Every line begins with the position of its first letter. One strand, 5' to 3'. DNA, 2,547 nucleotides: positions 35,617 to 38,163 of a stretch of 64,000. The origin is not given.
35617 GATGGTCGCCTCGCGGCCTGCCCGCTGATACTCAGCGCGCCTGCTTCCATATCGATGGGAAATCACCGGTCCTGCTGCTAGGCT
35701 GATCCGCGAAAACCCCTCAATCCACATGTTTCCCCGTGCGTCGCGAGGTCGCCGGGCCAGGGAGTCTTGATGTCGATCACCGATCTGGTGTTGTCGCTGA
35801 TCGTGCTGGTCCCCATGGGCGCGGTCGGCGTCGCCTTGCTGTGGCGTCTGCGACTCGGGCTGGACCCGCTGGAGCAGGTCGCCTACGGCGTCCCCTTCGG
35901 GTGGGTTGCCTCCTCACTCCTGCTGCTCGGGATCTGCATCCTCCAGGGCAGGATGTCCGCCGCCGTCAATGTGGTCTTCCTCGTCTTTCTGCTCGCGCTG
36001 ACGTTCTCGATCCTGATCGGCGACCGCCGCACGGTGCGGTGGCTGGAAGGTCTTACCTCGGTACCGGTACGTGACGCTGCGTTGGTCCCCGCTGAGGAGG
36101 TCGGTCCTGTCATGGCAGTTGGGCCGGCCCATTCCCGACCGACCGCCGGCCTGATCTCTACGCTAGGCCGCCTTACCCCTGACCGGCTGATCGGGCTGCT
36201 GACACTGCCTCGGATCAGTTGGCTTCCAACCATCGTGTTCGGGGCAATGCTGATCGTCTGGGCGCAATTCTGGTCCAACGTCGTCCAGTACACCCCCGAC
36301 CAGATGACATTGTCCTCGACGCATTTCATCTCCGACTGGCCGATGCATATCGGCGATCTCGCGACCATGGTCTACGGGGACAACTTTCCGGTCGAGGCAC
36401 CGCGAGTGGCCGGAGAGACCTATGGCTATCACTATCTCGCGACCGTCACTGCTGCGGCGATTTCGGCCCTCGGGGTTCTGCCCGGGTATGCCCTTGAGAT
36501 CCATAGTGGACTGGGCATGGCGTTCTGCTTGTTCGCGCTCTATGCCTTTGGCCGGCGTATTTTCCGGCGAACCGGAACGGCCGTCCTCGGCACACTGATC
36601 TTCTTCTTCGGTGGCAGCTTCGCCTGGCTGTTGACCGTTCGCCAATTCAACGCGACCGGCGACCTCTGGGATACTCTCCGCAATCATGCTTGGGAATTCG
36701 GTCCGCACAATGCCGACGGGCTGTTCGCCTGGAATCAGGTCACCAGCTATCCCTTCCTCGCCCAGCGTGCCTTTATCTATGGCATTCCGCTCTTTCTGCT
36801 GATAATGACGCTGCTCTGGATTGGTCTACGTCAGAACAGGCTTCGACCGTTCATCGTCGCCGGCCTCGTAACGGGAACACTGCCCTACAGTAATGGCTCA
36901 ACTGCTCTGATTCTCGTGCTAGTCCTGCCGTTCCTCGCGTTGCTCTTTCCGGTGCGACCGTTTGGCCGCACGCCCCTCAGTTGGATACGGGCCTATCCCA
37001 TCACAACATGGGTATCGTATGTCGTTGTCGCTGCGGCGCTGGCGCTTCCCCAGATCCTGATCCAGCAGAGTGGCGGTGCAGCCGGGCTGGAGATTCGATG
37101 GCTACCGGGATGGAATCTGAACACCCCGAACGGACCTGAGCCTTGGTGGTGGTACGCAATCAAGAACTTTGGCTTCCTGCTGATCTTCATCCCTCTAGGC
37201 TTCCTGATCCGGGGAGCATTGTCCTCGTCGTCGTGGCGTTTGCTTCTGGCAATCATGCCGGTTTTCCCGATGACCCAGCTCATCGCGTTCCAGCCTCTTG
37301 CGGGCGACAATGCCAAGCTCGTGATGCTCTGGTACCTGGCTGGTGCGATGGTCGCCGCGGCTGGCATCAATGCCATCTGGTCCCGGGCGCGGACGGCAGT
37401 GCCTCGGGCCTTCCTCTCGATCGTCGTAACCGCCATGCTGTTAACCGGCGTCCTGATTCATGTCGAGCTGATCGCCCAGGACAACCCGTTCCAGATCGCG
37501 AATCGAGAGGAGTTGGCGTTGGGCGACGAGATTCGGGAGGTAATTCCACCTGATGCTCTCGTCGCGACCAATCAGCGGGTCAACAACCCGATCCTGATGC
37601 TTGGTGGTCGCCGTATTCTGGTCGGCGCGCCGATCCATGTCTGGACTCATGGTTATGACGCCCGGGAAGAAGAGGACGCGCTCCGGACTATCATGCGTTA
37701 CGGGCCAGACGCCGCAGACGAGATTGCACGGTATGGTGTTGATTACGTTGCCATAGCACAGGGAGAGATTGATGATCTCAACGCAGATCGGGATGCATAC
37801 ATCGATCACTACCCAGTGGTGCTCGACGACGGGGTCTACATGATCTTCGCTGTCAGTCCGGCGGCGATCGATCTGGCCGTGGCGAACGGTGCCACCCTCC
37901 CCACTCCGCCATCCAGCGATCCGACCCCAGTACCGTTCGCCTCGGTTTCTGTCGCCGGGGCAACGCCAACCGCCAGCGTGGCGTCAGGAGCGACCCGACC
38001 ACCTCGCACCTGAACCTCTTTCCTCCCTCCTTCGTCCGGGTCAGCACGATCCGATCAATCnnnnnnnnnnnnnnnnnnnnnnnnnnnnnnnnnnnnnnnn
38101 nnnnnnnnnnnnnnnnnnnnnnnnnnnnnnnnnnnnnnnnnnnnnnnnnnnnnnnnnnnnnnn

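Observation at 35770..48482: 13-kb block of giant polytopic membrane proteins around a polyprenol-phosphate-mannose synthase: candidate undescribed extracytoplasmic mannosylation / glycopolymer assembly system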

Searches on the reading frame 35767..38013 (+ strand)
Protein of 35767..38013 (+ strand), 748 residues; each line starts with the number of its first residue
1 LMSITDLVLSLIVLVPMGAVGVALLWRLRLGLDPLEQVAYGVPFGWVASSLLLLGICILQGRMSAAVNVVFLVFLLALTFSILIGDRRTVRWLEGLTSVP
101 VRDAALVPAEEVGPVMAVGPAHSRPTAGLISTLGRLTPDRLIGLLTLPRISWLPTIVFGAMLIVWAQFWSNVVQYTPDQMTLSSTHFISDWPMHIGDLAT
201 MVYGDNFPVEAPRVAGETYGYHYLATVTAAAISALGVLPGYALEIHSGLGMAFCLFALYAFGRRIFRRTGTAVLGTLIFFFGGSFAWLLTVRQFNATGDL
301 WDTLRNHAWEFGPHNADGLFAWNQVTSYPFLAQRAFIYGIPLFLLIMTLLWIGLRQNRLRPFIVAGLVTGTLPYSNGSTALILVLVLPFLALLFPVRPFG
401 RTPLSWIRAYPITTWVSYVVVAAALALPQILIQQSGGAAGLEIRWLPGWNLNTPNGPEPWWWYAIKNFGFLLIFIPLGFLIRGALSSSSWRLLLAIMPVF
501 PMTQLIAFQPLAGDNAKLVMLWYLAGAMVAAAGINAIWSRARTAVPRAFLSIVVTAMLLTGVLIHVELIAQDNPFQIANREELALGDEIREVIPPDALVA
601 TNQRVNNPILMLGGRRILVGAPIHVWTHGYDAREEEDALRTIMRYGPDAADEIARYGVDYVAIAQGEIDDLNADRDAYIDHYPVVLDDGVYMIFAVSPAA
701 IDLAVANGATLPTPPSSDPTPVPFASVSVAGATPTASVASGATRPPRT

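Call 4: search_protein_families(library=pfam, proteins=[window:35767-38013:+], max_evalue=0.01)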
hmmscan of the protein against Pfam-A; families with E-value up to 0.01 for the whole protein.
window:35767-38013:+ (748 aa): 0 families

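Call 5: search_protein_families(library=ncbifam, proteins=[window:35767-38013:+], max_evalue=0.01)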
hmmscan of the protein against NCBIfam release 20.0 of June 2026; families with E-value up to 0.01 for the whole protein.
window:35767-38013:+ (748 aa): 0 families

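Call 7: search_solved_structures(query=window:35767-38013:+, max_evalue=1)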
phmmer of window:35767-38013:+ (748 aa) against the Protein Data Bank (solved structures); distinct sequences matched with E-value up to 1: 1.
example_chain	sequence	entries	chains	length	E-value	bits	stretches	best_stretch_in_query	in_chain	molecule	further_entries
7eqd_A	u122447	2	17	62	0.089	14.3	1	64-112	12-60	Light-harvesting protein B-870 alpha chain | Antenna complex, alpha/beta subunit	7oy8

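Call 20: search_protein_families(library=pfam, proteins=[window:35767-38013:+], max_evalue=10)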
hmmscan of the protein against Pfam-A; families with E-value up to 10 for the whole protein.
window:35767-38013:+ (748 aa): 0 families
